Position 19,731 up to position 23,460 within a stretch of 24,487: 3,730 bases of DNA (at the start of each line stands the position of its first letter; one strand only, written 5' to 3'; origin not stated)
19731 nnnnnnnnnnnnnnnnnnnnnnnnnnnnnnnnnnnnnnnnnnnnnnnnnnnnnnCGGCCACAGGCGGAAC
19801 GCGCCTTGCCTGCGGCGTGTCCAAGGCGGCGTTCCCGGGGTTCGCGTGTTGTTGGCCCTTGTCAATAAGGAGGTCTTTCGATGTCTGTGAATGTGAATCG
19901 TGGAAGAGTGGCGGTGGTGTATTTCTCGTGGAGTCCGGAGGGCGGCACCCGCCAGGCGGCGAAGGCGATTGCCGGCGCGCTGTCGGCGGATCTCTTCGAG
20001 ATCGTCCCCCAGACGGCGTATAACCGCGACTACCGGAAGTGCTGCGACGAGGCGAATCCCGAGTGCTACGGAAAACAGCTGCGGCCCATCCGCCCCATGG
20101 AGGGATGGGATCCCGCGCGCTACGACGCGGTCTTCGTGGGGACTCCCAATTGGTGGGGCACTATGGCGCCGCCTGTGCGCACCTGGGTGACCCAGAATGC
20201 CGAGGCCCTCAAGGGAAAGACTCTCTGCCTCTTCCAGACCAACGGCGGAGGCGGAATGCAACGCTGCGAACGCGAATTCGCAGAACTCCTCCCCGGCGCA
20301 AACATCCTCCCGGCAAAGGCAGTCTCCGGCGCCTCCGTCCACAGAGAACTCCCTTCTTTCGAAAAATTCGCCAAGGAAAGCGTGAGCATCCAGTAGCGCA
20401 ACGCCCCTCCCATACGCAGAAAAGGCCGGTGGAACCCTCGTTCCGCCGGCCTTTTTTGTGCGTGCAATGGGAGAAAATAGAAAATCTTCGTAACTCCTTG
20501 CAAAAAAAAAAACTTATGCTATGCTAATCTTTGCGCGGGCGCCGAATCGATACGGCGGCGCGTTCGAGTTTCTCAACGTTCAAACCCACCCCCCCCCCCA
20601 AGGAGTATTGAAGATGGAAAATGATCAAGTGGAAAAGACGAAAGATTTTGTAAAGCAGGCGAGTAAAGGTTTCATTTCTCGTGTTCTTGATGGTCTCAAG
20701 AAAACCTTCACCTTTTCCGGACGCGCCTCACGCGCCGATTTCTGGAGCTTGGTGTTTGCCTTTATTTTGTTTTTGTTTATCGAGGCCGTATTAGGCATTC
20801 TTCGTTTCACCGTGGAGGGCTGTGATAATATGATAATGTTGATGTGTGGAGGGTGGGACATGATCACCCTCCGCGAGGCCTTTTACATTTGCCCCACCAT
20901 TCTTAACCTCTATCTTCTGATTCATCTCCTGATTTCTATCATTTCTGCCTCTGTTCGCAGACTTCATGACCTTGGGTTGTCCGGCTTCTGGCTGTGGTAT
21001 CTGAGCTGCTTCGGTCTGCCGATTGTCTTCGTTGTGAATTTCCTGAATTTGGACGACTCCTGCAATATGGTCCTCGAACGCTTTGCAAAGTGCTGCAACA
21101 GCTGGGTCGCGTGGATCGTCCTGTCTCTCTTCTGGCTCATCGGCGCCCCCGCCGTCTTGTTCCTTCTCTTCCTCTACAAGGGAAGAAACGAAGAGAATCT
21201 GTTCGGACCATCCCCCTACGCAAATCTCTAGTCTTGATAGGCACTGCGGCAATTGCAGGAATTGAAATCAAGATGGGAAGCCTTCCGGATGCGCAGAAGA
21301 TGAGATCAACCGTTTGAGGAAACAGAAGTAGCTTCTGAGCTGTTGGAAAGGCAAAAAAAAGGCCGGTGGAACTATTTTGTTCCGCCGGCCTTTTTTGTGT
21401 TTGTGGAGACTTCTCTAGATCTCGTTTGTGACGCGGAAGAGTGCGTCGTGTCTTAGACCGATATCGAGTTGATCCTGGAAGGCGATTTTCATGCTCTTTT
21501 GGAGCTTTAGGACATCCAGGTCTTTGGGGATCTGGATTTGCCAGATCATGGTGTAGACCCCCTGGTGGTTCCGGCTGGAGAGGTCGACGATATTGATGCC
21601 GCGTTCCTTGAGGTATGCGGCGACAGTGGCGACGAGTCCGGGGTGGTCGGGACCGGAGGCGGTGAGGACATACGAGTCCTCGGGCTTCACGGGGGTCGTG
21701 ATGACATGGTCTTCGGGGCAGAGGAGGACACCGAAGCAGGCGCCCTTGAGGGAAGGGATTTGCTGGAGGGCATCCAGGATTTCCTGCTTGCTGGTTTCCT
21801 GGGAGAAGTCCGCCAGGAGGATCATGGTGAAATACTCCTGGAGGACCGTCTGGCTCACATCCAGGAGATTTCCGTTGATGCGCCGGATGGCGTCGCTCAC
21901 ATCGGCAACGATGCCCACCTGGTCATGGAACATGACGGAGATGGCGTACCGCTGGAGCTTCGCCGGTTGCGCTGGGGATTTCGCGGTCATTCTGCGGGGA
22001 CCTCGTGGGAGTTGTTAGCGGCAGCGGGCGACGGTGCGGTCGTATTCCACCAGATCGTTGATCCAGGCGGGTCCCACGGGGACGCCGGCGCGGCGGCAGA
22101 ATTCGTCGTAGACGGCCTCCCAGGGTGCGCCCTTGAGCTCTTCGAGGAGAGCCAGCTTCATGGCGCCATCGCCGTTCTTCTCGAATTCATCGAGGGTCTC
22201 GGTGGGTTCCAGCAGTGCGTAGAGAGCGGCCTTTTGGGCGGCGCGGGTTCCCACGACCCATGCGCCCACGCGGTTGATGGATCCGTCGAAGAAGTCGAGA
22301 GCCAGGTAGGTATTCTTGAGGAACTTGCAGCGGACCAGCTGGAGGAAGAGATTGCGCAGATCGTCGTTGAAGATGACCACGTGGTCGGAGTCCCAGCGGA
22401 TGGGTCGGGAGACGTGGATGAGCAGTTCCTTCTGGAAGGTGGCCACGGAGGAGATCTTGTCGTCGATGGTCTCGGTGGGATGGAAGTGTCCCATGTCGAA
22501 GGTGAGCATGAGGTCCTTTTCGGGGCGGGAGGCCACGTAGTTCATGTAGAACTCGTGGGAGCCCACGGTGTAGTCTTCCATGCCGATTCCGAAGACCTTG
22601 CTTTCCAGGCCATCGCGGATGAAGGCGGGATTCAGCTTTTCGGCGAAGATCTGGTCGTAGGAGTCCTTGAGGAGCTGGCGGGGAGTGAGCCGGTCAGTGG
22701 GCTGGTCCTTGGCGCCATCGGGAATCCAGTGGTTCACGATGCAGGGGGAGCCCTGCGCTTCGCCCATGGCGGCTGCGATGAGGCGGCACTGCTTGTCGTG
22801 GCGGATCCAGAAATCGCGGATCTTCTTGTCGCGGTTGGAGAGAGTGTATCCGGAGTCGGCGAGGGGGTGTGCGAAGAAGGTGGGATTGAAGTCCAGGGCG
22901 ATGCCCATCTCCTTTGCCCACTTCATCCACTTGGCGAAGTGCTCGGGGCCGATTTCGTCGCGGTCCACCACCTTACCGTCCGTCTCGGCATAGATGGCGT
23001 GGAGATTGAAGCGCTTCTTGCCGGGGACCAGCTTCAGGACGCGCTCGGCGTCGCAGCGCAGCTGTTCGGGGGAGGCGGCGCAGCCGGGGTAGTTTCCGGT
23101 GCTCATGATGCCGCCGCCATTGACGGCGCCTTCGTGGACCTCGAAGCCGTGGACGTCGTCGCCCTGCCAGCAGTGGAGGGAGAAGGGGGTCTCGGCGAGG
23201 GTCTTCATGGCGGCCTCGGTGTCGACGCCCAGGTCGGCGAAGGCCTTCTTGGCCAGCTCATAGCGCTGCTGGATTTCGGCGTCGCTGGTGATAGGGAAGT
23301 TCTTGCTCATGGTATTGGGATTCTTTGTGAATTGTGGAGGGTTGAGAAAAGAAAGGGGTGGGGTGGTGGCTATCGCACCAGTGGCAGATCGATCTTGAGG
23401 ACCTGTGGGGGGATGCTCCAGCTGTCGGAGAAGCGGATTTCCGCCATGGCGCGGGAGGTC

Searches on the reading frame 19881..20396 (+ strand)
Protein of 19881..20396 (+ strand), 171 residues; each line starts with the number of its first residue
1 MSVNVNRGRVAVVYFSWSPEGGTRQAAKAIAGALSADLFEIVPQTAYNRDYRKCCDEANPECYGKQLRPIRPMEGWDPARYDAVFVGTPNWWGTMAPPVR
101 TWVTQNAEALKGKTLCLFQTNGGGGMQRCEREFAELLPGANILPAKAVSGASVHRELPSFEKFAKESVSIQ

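Call 68: search_protein_families(library=pfam, proteins=[window:19881-20396:+], max_evalue=0.001)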
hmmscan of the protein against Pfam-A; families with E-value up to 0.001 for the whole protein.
window:19881-20396:+ (171 aa): 3 families
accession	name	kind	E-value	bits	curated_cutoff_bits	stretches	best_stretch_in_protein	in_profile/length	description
PF12682.12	Flavodoxin_4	-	1.1e-19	70.9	24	1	10-157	2-148/155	Flavodoxin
PF12724.12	Flavodoxin_5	-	3.5e-05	24.6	27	0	74-122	37-85/145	Flavodoxin domain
PF03358.20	FMN_red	-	0.00025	21.1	24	1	9-138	2-133/152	NADPH-dependent FMN reductase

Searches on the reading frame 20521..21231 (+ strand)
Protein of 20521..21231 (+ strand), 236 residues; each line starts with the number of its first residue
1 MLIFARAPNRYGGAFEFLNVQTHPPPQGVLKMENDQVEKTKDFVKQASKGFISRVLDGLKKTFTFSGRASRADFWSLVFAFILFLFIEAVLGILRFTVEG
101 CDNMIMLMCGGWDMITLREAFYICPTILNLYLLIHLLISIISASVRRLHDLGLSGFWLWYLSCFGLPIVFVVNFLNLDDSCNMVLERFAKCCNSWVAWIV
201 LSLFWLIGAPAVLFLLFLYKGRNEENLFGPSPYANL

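Call 68: search_protein_families(library=pfam, proteins=[window:20521-21231:+], max_evalue=0.001)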
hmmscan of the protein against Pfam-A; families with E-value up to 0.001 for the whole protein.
window:20521-21231:+ (236 aa): 1 family
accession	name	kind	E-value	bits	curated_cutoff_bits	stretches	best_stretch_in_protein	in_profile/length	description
PF05656.20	DUF805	-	4e-14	53.4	25.7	1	63-230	2-111/111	Protein of unknown function (DUF805)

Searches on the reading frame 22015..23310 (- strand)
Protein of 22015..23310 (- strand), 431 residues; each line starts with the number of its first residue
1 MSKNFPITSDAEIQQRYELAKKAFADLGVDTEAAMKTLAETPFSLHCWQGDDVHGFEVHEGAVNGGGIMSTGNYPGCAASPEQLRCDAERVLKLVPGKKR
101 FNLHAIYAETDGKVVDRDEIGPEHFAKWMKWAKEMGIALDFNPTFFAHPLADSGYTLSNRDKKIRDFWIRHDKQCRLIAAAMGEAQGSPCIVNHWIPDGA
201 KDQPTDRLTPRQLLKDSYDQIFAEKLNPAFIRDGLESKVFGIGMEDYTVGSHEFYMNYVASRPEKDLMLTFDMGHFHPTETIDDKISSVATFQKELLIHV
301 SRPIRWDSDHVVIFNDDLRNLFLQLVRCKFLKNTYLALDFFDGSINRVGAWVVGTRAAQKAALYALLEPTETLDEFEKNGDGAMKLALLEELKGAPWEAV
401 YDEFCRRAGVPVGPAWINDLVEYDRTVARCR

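Call 68: search_protein_families(library=pfam, proteins=[window:22015-23310:-], max_evalue=0.001)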
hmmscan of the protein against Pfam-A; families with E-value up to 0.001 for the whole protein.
window:22015-23310:- (431 aa): 1 family
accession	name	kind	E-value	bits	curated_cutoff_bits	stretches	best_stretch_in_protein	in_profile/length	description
PF06134.17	RhaA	-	1.6e-176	588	22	1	12-428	2-414/417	L-rhamnose isomerase (RhaA)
